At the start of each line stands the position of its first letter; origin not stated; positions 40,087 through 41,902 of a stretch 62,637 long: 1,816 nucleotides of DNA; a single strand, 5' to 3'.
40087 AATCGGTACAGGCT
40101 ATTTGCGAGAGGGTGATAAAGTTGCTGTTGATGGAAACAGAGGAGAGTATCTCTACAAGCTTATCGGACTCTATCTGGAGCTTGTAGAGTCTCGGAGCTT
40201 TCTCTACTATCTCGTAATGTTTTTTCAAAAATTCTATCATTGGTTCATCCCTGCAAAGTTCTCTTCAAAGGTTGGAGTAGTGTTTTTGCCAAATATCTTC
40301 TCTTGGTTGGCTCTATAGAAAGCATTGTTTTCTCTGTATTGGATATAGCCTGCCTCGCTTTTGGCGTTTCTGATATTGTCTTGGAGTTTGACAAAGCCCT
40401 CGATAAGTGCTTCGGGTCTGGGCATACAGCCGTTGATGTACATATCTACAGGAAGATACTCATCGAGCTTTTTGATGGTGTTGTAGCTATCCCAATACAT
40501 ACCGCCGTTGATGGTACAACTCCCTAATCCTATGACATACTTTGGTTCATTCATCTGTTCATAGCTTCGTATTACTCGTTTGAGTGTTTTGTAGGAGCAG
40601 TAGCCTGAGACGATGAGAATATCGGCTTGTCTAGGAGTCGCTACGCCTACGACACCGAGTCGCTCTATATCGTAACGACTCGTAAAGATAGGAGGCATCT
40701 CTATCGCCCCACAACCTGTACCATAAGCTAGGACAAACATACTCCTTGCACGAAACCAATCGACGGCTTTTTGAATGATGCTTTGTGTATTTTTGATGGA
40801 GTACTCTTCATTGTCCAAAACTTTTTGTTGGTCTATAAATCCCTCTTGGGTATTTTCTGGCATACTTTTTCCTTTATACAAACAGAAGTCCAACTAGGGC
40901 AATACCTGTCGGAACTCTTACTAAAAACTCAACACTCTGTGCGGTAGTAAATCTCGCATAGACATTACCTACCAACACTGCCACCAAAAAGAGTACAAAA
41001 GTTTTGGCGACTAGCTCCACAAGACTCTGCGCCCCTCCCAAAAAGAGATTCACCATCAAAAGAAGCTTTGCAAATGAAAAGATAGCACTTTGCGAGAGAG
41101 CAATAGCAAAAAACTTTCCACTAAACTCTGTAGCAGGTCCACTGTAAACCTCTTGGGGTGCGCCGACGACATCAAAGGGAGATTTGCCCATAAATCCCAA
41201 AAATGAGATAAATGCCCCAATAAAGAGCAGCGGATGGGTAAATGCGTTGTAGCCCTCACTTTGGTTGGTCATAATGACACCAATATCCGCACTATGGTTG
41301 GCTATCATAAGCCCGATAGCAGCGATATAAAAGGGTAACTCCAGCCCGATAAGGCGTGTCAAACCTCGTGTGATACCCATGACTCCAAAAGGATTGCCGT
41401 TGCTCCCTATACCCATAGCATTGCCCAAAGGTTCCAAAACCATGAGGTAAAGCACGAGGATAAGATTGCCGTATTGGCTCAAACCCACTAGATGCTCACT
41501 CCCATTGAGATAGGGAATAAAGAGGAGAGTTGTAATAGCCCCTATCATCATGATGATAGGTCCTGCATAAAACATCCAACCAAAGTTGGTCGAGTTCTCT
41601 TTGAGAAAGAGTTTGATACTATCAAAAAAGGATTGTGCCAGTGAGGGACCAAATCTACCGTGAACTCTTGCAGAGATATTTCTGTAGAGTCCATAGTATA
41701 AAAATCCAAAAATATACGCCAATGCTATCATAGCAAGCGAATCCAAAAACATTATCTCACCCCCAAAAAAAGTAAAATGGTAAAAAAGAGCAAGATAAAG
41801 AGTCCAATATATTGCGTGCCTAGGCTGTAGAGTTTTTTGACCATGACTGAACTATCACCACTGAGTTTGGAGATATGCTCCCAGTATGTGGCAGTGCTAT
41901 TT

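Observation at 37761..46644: Mbx/Mbh-type 13-gene Mrp-antiporter + NuoBCDHI-like membrane oxidoreductase embedded in a glycogen/glycolysis locus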

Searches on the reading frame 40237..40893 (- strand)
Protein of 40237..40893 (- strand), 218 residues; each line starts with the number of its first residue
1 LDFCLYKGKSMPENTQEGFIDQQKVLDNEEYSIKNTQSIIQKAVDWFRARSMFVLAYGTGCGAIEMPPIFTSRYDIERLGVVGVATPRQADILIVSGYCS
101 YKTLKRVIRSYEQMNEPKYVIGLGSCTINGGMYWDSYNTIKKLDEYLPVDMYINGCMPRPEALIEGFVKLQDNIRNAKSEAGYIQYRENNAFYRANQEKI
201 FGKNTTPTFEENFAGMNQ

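Call 3: search_protein_families(library=pfam, proteins=[window:40237-40893:-], max_evalue=0.01)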
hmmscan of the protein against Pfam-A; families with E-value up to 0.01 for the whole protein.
window:40237-40893:- (218 aa): 1 family
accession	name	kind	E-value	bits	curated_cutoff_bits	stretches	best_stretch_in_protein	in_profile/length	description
PF01058.29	Oxidored_q6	-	2.8e-23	82.5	27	1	60-170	3-128/128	NADH ubiquinone oxidoreductase, 20 Kd subunit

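Call 6: search_protein_families(library=ncbifam, proteins=[window:40237-40893:-], max_evalue=0.001)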
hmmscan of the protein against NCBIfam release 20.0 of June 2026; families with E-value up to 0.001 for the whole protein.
window:40237-40893:- (218 aa): 11 families
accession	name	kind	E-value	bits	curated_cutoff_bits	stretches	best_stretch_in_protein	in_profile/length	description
NF005012.1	PRK06411.1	subfamily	7.2e-61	204.5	116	1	30-179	14-163/166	NADH-quinone oxidoreductase subunit NuoB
TIGR01957.1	nuoB_fam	subfamily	1.2e-48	164.7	142.7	1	39-176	6-144/145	NADH-quinone oxidoreductase subunit B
NF011394.0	PRK14819.1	equivalog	5.2e-44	150.8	312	1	38-181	19-163/264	NADH-quinone oxidoreductase subunit B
NF011388.0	PRK14813.1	equivalog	4e-43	147.5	294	1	39-178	17-157/189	NADH dehydrogenase subunit B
NF011390.0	PRK14815.1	equivalog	1.6e-42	144.9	281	1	40-187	23-170/183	NADH dehydrogenase subunit B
NF011393.0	PRK14818.1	equivalog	3.7e-42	143.8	255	1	36-178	17-159/173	NADH dehydrogenase subunit B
NF009808.0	PRK13292.1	equivalog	1.6e-40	138.7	1156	1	39-180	14-155/791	NADH-quinone oxidoreductase subunit B/C/D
NF011391.0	PRK14816.1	equivalog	1.7e-38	132.2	283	1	33-178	35-181/196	NADH-quinone oxidoreductase subunit B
NF011392.0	PRK14817.1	equivalog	3.9e-36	124.4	271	1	32-178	18-164/182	NADH-quinone oxidoreductase subunit B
NF011395.0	PRK14820.1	equivalog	3.5e-34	118.1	263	1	40-179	23-162/180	NADH-quinone oxidoreductase subunit B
NF011389.0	PRK14814.1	equivalog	2.7e-32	112.1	285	1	39-181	22-164/186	NADH dehydrogenase subunit B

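Call 25: search_solved_structures(query=window:40237-40893:-, max_evalue=0.00001, show_alignments=5)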
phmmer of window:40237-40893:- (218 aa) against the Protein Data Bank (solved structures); distinct sequences matched with E-value up to 0.00001: 43.
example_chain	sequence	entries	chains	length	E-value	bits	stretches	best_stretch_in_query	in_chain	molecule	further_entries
6u8y_J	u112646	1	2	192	2.9e-59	203.6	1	41-204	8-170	NADH dehydrogenase subunit B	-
7eu3_K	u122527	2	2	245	2.4e-38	135.3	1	39-211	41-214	NAD(P)H-quinone oxidoreductase subunit K, chloroplastic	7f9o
6hum_K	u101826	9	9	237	3.3e-38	134.8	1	40-178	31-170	NAD(P)H-quinone oxidoreductase subunit K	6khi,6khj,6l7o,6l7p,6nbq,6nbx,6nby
9grx_K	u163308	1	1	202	4.7e-38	134.3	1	43-193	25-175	NAD(P)H-quinone oxidoreductase subunit K, chloroplastic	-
7wfg_K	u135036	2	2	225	1.1e-37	133.1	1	40-177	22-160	NAD(P)H-quinone oxidoreductase subunit K, chloroplastic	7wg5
7zd6_6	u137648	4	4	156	7.8e-34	120.5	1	41-178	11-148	NADH dehydrogenase [ubiquinone] iron-sulfur protein 7, mitochondrial | Complex I-20kD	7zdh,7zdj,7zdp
9w2u_B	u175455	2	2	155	7.9e-34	120.5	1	41-178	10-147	NADH dehydrogenase [ubiquinone] iron-sulfur protein 7, mitochondrial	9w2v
7v2c_C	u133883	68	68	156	8.1e-34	120.4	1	41-178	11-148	NADH dehydrogenase [ubiquinone] iron-sulfur protein 7,mitochondrial | NADH dehydrogenase [ubiquinone] iron-sulfur protein 7, mitochondrial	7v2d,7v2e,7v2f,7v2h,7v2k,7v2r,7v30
5xtb_C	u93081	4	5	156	8.9e-34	120.3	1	41-177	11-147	NADH dehydrogenase [ubiquinone] iron-sulfur protein 7, mitochondrial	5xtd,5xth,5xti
7zeb_6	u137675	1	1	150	9e-34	120.3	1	42-178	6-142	NADH dehydrogenase [ubiquinone] iron-sulfur protein 7, mitochondrial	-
9ti4_E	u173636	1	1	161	9.1e-34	120.3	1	41-177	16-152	NADH dehydrogenase [ubiquinone] iron-sulfur protein 7, mitochondrial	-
5ldw_B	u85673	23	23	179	9.9e-34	120.1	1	41-178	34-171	NADH dehydrogenase [ubiquinone] iron-sulfur protein 7, mitochondrial | Mitochondrial complex I, PSST subunit | NADH:ubiquinone oxidoreductase core subunit S7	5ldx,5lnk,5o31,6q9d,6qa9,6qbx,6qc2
5lc5_B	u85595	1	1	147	1.1e-33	120.1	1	42-178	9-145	NADH dehydrogenase [ubiquinone] iron-sulfur protein 7, mitochondrial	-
7arc_B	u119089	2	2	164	1.2e-33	119.9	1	39-179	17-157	PSST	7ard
7vxu_C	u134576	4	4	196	1.2e-33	119.9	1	40-178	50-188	Complex I-20kD | NADH dehydrogenase [ubiquinone] iron-sulfur protein 7, mitochondrial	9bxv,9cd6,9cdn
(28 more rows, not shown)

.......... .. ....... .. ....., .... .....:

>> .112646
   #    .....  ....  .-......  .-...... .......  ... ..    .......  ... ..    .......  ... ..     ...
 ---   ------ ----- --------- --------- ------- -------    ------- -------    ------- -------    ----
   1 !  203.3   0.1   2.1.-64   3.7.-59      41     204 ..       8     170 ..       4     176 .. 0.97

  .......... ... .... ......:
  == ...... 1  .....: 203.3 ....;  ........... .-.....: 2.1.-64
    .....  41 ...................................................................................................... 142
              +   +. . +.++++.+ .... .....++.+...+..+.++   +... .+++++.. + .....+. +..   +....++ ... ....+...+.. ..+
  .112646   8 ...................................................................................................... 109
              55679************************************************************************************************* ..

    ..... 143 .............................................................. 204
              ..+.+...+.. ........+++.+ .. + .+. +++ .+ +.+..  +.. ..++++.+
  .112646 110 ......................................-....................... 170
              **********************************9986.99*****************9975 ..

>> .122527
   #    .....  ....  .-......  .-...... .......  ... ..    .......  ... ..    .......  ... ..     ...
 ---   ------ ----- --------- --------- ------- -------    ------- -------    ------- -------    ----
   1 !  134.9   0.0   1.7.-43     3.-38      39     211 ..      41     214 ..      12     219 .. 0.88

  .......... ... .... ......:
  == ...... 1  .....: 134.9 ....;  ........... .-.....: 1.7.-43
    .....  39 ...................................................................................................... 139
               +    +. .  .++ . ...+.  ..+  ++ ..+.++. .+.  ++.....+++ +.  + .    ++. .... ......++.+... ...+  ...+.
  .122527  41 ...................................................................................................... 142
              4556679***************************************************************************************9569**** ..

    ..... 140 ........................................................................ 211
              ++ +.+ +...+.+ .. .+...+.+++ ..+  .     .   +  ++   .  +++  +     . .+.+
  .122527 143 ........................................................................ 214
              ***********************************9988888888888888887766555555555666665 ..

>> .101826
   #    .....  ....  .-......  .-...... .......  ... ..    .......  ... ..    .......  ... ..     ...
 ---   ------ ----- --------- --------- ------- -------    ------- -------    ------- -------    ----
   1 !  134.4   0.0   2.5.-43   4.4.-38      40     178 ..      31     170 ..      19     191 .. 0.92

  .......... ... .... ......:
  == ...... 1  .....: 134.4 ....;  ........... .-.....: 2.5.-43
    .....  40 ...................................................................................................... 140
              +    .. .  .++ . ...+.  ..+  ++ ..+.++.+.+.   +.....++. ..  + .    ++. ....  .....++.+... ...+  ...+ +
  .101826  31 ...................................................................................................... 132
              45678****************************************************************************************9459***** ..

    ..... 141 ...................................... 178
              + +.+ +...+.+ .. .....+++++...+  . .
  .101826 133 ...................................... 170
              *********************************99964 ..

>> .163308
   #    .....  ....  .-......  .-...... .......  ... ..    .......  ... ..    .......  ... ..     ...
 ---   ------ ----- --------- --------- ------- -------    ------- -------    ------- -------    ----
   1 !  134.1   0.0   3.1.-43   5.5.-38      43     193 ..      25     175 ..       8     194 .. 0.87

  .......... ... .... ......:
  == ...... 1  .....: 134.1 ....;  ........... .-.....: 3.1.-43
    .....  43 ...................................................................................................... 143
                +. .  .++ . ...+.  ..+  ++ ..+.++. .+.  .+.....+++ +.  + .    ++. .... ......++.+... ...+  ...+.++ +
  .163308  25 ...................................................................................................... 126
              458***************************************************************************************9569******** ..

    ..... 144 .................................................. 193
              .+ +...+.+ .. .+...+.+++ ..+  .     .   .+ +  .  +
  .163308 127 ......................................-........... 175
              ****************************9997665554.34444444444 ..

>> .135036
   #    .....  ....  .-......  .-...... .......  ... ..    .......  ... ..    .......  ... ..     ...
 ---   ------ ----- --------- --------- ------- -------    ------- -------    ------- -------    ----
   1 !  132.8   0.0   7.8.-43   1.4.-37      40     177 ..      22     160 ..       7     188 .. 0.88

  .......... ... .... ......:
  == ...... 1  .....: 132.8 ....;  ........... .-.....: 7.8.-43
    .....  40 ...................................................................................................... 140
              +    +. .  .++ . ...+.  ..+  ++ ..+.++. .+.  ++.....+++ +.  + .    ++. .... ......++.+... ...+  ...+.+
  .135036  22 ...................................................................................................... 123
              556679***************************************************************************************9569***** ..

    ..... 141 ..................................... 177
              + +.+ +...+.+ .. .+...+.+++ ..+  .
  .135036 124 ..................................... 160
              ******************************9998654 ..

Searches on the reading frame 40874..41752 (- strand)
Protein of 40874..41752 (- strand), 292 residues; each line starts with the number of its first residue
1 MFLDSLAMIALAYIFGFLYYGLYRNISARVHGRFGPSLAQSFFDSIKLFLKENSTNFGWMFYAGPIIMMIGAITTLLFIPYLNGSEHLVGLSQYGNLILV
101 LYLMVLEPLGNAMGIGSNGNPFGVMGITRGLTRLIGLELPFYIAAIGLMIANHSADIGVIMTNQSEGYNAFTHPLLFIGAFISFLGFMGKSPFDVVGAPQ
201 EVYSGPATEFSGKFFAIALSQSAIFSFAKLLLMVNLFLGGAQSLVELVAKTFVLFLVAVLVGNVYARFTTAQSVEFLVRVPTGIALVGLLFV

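Call 3: search_protein_families(library=pfam, proteins=[window:40874-41752:-], max_evalue=0.01)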
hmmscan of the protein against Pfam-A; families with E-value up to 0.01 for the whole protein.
window:40874-41752:- (292 aa): 1 family
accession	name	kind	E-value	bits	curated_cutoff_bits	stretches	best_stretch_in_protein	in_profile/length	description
PF00146.26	NADHdh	-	8.9e-50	170.2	27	1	7-291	5-296/298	NADH dehydrogenase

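Call 6: search_protein_families(library=ncbifam, proteins=[window:40874-41752:-], max_evalue=0.001)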
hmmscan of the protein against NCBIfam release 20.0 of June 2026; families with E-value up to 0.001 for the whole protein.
window:40874-41752:- (292 aa): 7 families
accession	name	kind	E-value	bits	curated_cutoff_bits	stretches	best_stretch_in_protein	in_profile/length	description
NF004741.0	PRK06076.1-2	equivalog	4.7e-32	111.5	305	1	6-290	25-327/337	NADH-quinone oxidoreductase subunit NuoH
NF040610.1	F420_dehyd_FpoH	exception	6.3e-24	84.9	475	1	6-257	17-281/339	F420H2 dehydrogenase subunit FpoH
NF004744.0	PRK06076.1-5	equivalog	7.3e-17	61.5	542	1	6-250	35-291/372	NADH-quinone oxidoreductase subunit NuoH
NF004743.0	PRK06076.1-4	equivalog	4.6e-11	42.2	494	1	23-243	38-273/433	NADH-quinone oxidoreductase subunit NuoH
NF004740.0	PRK06076.1-1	equivalog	1.3e-10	41.3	399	1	38-290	57-314/325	NADH-quinone oxidoreductase subunit NuoH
NF004745.0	PRK06076.1-6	equivalog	2e-10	40.4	450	1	23-259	37-284/341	NADH-quinone oxidoreductase subunit NuoH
NF004742.0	PRK06076.1-3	equivalog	4.3e-10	39.3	531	1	8-254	30-294/356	NADH-quinone oxidoreductase subunit NuoH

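Call 52: search_solved_structures(query=window:40874-41752:-, max_evalue=1e-8, show_alignments=1)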
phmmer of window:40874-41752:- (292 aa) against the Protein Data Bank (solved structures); distinct sequences matched with E-value up to 1e-8: 9.
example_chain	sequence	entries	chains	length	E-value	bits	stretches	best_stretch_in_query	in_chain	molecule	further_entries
6u8y_M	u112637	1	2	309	3.8e-37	131.7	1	2-290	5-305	NADH dehydrogenase subunit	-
6cfw_M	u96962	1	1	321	1.5e-16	64.1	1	13-277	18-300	Mbh13 NADH dehydrogenase subunit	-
7z0s_D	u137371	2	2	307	2.4e-16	63.5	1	13-262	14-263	Formate hydrogenlyase subunit 4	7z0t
9grx_A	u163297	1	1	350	7e-14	55.3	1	8-268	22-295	NAD(P)H-quinone oxidoreductase subunit 1, chloroplastic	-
6hum_A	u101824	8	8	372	9.1e-14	55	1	5-242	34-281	NAD(P)H-quinone oxidoreductase subunit 1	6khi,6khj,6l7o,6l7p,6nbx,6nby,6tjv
6nbq_A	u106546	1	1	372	1e-13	54.8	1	5-242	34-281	NdhA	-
7wff_A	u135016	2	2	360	1.5e-13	54.3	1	9-268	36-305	NAD(P)H-quinone oxidoreductase subunit 1, chloroplastic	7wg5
7eu3_A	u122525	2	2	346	4.6e-11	46.1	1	19-248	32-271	NAD(P)H-quinone oxidoreductase subunit 1, chloroplastic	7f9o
8qby_H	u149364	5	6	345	4e-10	43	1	2-251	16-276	NADH-quinone oxidoreductase subunit H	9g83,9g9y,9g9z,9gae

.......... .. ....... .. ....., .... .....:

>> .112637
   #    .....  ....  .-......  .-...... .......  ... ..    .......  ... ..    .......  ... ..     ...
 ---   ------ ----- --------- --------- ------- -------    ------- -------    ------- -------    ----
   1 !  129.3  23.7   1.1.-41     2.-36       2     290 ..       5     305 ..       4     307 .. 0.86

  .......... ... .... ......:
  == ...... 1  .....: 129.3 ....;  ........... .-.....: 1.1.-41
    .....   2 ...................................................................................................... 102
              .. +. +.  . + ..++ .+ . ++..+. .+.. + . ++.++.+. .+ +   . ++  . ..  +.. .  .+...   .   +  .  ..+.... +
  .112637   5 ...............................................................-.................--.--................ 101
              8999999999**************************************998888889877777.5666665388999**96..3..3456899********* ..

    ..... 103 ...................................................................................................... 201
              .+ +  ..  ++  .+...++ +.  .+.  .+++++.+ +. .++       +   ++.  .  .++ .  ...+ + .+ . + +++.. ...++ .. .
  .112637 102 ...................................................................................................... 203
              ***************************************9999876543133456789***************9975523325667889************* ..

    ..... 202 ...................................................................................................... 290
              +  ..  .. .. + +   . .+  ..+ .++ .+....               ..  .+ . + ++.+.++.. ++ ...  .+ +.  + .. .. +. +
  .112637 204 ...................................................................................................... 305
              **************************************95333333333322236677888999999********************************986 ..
